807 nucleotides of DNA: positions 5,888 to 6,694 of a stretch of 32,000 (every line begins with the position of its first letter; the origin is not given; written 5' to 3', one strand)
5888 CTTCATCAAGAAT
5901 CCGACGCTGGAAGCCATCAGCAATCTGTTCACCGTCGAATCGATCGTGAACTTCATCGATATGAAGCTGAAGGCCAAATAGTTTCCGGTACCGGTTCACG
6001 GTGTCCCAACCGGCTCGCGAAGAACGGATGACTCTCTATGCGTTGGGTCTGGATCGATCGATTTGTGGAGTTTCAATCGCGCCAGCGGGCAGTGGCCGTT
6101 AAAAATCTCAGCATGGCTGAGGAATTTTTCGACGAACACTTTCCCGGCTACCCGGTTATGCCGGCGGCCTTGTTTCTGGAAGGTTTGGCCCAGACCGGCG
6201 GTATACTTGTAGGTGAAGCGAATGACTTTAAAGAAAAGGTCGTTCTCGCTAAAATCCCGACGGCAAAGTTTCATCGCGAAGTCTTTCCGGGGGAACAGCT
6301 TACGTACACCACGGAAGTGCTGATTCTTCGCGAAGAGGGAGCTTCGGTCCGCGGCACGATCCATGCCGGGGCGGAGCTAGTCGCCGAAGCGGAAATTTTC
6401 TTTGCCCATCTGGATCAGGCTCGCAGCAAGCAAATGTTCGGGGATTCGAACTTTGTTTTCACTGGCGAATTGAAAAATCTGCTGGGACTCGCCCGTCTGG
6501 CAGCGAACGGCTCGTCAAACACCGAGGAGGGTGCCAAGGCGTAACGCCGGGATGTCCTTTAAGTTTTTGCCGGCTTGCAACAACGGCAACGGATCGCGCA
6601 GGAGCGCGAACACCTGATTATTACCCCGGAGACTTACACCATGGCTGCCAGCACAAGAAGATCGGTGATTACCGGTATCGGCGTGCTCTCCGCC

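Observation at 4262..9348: Compact enoyl-reductase-less type II FAS/PKS-like operon (DH, KR, ACP, DH, degenerate KS, KS)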

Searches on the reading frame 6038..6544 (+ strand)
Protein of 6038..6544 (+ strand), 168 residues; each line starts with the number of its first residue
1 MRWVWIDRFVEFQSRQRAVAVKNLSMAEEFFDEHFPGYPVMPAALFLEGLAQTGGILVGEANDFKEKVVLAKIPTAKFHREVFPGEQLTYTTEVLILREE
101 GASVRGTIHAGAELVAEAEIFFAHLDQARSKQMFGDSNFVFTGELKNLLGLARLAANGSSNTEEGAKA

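Call 5: search_protein_families(library=pfam, proteins=[window:6038-6544:+], max_evalue=0.01)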
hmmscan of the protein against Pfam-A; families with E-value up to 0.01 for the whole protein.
window:6038-6544:+ (168 aa): 1 family
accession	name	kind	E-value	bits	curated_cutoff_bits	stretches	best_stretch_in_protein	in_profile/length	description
PF07977.19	FabA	-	2e-17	63.6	23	1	6-117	9-130/138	FabA-like domain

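Call 6: search_protein_families(library=ncbifam, proteins=[window:6038-6544:+], max_evalue=0.01)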
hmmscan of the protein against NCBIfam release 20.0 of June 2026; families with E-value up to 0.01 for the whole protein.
window:6038-6544:+ (168 aa): 6 families
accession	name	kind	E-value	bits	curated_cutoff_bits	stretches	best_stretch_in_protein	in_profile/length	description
NF000582.1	PRK00006.1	equivalog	3.3e-29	101.6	113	1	5-123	17-136/137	3-hydroxyacyl-ACP dehydratase FabZ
TIGR01750.1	fabZ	equivalog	9e-29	100.1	155.15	1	4-123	17-140/141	3-hydroxyacyl-ACP dehydratase FabZ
NF009667.0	PRK13188.1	equivalog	3.1e-27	95.4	465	1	5-124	338-459/464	bifunctional UDP-3-O-[3-hydroxymyristoyl] N-acetylglucosamine deacetylase/3-hydroxyacyl-ACP dehydratase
NF058663.1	cispen_cyc_AmcE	equivalog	1.2e-06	28.6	140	1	4-115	20-133/153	cispentacin biosynthesis cyclizing decarboxylase AmcE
NF003509.0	PRK05174.1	equivalog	9.5e-05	22.3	124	1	20-93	57-130/172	bifunctional 3-hydroxydecanoyl-ACP dehydratase/trans-2-decenoyl-ACP isomerase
TIGR01749.1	fabA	equivalog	0.00074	19.5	238.15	1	28-92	62-126/169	3-hydroxyacyl-[acyl-carrier-protein] dehydratase FabA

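Call 33: search_solved_structures(query=window:6038-6541:+, max_evalue=0.001)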
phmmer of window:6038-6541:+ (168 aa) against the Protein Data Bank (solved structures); distinct sequences matched with E-value up to 0.001: 23.
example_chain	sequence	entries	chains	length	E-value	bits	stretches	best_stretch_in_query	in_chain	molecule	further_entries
3d6x_A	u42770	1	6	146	5.5e-18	68.8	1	4-121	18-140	(3R)-hydroxymyristoyl-[acyl-carrier-protein] dehydratase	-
8ayc_A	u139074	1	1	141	1.1e-17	67.9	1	3-122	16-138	Beta-hydroxyacyl-(Acyl-carrier-protein) dehydratase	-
8ayd_AA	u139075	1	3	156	1.9e-17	67.1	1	3-127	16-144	3-hydroxyacyl-[acyl-carrier-protein] dehydratase FabZ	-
7qv0_A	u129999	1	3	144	2.3e-17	66.8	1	3-123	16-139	Beta-hydroxyacyl-(Acyl-carrier-protein) dehydratase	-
6ihc_A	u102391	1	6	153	3e-17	66.5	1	5-120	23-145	3-hydroxyacyl-[acyl-carrier-protein] dehydratase FabZ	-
3b7j_A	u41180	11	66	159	3.9e-17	66.1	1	5-120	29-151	(3R)-hydroxymyristoyl-acyl carrier protein dehydratase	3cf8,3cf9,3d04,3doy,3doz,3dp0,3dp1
2glv_A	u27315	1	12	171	4e-17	66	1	5-120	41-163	(3R)-hydroxymyristoyl-acyl carrier protein dehydratase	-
2gll_A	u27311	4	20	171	4.8e-17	65.8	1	5-120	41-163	(3R)-hydroxymyristoyl-acyl carrier protein dehydratase | 3-hydroxyacyl-[acyl-carrier-protein] dehydratase FabZ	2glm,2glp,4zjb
4zw0_A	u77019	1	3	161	8.6e-17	65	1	4-122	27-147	3-hydroxyacyl-[acyl-carrier-protein] dehydratase FabZ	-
8ayi_A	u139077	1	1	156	2.1e-16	63.7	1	3-123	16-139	Beta-hydroxyacyl-(Acyl-carrier-protein) dehydratase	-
8ayb_A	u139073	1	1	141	2.7e-16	63.4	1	3-122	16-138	Beta-hydroxyacyl-(Acyl-carrier-protein) dehydratase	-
5bux_A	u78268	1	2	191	6.2e-15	58.9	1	4-124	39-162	3-hydroxyacyl-[acyl-carrier-protein] dehydratase FabZ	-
5buw_A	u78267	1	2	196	6.8e-15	58.8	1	4-124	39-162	3-hydroxyacyl-[acyl-carrier-protein] dehydratase FabZ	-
4i83_A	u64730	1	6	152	8.7e-15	58.4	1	4-119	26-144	3-hydroxyacyl-[acyl-carrier-protein] dehydratase FabZ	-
6n3p_A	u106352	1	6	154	3.4e-14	56.5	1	4-122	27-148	3-hydroxyacyl-[acyl-carrier-protein] dehydratase FabZ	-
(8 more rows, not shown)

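Call 48: search_protein_families(library=pfam, proteins=[window:6038-6541:+], max_evalue=1)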
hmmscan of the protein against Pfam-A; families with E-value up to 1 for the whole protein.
window:6038-6541:+ (168 aa): 3 families
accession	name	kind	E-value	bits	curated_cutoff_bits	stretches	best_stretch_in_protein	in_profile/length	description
PF07977.19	FabA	-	2e-17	63.6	23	1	6-117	9-130/138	FabA-like domain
PF13279.12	4HBT_2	-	0.012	16.5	25.5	1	68-130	46-109/122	Thioesterase-like superfamily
PF03061.28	4HBT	-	0.19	12.5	20.6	1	64-111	27-73/79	Thioesterase superfamily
